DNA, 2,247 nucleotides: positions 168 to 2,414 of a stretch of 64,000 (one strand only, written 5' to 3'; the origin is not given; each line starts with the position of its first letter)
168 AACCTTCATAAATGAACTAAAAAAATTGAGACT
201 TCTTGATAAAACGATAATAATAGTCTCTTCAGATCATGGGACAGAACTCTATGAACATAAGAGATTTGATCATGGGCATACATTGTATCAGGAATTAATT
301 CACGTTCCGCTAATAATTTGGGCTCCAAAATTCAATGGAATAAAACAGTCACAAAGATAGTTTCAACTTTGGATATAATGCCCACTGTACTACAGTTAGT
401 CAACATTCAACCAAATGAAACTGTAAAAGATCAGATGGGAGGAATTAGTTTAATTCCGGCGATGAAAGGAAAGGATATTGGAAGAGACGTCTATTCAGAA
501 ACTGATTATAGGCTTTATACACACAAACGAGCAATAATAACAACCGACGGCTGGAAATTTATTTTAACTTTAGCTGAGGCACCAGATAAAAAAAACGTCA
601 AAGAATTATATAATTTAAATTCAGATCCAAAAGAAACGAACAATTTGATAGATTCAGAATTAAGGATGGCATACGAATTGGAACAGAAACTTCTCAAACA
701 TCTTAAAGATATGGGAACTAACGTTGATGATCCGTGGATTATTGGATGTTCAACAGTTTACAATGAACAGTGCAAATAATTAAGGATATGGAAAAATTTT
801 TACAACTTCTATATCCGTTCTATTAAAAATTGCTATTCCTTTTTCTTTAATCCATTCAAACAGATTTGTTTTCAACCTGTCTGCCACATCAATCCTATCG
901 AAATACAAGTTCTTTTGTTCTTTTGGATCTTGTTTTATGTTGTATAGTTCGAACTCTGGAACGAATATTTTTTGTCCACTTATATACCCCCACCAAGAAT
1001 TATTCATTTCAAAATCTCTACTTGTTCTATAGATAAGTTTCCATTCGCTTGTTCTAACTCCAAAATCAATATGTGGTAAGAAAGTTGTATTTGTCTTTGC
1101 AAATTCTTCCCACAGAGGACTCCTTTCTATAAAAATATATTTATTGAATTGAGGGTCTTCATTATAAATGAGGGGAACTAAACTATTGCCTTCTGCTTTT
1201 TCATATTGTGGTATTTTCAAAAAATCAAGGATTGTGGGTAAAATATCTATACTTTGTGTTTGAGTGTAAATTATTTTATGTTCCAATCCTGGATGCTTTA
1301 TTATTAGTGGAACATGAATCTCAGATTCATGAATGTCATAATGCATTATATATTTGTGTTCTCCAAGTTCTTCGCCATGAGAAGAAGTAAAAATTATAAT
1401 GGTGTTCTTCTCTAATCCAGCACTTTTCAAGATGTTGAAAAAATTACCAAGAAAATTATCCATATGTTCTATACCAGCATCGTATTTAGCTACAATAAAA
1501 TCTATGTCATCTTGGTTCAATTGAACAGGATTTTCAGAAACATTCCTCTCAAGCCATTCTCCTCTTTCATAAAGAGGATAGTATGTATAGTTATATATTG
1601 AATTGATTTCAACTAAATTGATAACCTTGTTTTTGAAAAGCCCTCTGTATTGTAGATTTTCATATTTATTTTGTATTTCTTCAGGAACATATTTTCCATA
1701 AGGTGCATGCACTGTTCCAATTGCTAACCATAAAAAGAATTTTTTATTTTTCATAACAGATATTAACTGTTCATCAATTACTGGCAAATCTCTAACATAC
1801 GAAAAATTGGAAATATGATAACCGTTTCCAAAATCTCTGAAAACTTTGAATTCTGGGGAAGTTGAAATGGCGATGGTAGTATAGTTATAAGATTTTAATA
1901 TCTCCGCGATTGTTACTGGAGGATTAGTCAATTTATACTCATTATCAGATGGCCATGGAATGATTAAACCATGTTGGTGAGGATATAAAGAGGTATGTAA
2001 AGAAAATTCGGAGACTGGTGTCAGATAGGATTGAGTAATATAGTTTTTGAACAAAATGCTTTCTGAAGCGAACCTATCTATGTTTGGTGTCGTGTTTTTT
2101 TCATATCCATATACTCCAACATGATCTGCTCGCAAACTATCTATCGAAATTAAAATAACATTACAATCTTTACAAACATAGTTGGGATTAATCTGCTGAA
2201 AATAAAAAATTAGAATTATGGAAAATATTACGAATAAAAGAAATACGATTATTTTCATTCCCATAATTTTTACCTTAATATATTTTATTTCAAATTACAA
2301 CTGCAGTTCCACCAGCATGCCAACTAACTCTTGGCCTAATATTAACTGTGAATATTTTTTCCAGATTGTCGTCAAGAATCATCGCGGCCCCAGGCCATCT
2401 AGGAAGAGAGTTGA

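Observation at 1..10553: Accessory island: five paralogous TM-anchored sulfatase-like genes interleaved with tRNA-Pro genes, a HerA/FtsK-like ATPase, an FG-GAP protein and a PRMT-like methyltransferase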

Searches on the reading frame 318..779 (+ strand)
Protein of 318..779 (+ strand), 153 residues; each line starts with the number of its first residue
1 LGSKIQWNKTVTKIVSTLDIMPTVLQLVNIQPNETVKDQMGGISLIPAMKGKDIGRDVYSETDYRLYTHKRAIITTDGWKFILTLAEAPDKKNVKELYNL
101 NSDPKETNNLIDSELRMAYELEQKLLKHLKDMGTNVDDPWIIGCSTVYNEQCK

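Call 6: search_protein_families(library=pfam, proteins=[window:318-779:+], max_evalue=0.01)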
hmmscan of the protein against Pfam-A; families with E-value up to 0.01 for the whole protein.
window:318-779:+ (153 aa): 1 family
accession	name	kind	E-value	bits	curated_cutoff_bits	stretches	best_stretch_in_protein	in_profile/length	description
PF16347.10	SGSH_C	-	1.7e-09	38.5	29.3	1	4-131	27-150/154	N-sulphoglucosamine sulphohydrolase, C-terminal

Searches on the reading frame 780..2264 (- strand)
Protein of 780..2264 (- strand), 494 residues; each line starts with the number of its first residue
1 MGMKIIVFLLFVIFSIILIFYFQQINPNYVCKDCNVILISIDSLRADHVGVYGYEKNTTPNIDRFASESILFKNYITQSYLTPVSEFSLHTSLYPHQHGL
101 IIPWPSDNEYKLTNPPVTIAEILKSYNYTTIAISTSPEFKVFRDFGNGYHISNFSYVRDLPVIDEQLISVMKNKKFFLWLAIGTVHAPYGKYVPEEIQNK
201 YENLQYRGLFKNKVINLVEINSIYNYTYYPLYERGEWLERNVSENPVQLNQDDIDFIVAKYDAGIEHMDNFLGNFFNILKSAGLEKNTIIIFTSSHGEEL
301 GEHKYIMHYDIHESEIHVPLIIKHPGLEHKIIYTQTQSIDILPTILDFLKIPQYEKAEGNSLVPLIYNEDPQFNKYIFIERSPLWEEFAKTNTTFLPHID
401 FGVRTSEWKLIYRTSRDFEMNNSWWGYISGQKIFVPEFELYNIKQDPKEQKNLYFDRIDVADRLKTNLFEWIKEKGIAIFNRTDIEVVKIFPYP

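Call 6: search_protein_families(library=pfam, proteins=[window:780-2264:-], max_evalue=0.01)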
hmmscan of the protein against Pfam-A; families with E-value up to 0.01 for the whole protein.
window:780-2264:- (494 aa): 4 families
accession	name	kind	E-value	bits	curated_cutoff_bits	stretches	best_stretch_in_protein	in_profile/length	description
PF00884.28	Sulfatase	-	2.5e-45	155.5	25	1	35-349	2-299/301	Sulfatase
PF16347.10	SGSH_C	-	1.2e-12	48.7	29.3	1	301-412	1-108/154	N-sulphoglucosamine sulphohydrolase, C-terminal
PF01663.27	Phosphodiest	-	1.5e-09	38.4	23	1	36-101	1-63/342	Type I phosphodiesterase / nucleotide pyrophosphatase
PF02995.22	DUF229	-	0.0099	15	25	0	263-307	308-352/496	Protein of unknown function (DUF229)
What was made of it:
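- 780..2264 (-): sulfB: TM-anchored sulfatase-fold paralog with a variant active site (T-P-V-S-E, and S-S-H-G instead of S-D-H-G). Pfam PF00884, E=2.5e-45 (call 6).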

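Call 34: search_protein_families(library=ncbifam, proteins=[window:780-2264:-], max_evalue=0.001)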
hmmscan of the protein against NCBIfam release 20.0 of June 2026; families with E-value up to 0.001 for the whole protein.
window:780-2264:- (494 aa): 16 families
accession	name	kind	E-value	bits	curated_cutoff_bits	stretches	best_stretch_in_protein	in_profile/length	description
NF045661.1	HdlasePehA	equivalog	8.9e-34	116.9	900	2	171-372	197-398/506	phosphoric/sulfuric ester hydrolase PehA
NF010322.0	PRK13759.1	equivalog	1.8e-32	112.5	481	2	172-385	198-399/486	arylsulfatase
TIGR03417.1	chol_sulfatase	equivalog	1.9e-24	86.4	433.45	2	246-369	240-367/500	choline-sulfatase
NF052527.1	Mn_arylsulf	exception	8.3e-20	71.1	850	1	244-478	250-458/479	manganese-dependent arylsulfatase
NF053595.1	LptchSynLtaSGpos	equivalog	7e-13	48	970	1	254-351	423-528/626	lipoteichoic acid synthase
NF038282.1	LapC_YejM_PbgA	exception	5.8e-12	44.7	825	1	252-348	405-499/584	LPS biosynthesis-modulating metalloenzyme YejM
NF038075.1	fam_STM4013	hypoth_equivalog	3.4e-10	39.8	250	0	260-320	199-256/261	STM4013/SEN3800 family hydrolase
NF007160.0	PRK09598.1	equivalog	9.3e-10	37.4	561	1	256-308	401-451/523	phosphoethanolamine--lipid A transferase EptA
NF028537.1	P_eth_NH2_trans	domain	3.3e-09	35.8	500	1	247-309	399-464/527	phosphoethanolamine--lipid A transferase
NF008593.0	PRK11560.1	equivalog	2.2e-08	32.8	493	1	30-64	244-278/563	kdo(2)-lipid A phosphoethanolamine 7''-transferase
NF008619.0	PRK11598.1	equivalog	3.8e-06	25.7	660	1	248-321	408-485/546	phosphoethanolamine transferase EptA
NF012179.0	CptA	domain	5.1e-05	22.2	900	0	35-78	226-272/556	phosphoethanolamine transferase CptA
NF007933.0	PRK10649.1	subfamily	5.1e-05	22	404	0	38-78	241-284/577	phosphoethanolamine transferase CptA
NF033862.2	polymyxin_MCR10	exception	5.5e-05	22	1250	1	253-309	408-464/539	MCR-10 family phosphoethanolamine--lipid A transferase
NF053859.1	polymyxin_MCR13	exception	0.00041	19.3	1250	1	254-320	409-479/541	MCR-13 family phosphoethanolamine--lipid A transferase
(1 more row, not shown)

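Call 68: search_protein_families(library=phrogs, proteins=[window:780-2264:-], max_evalue=0.001)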
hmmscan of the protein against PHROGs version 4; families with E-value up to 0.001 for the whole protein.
window:780-2264:- (494 aa): 2 families
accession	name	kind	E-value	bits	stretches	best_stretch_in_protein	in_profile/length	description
phrog_19870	-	unknown function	2.8e-37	129.9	2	171-476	190-445/459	-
phrog_24438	-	unknown function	5.8e-07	29.7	0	35-142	91-188/381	-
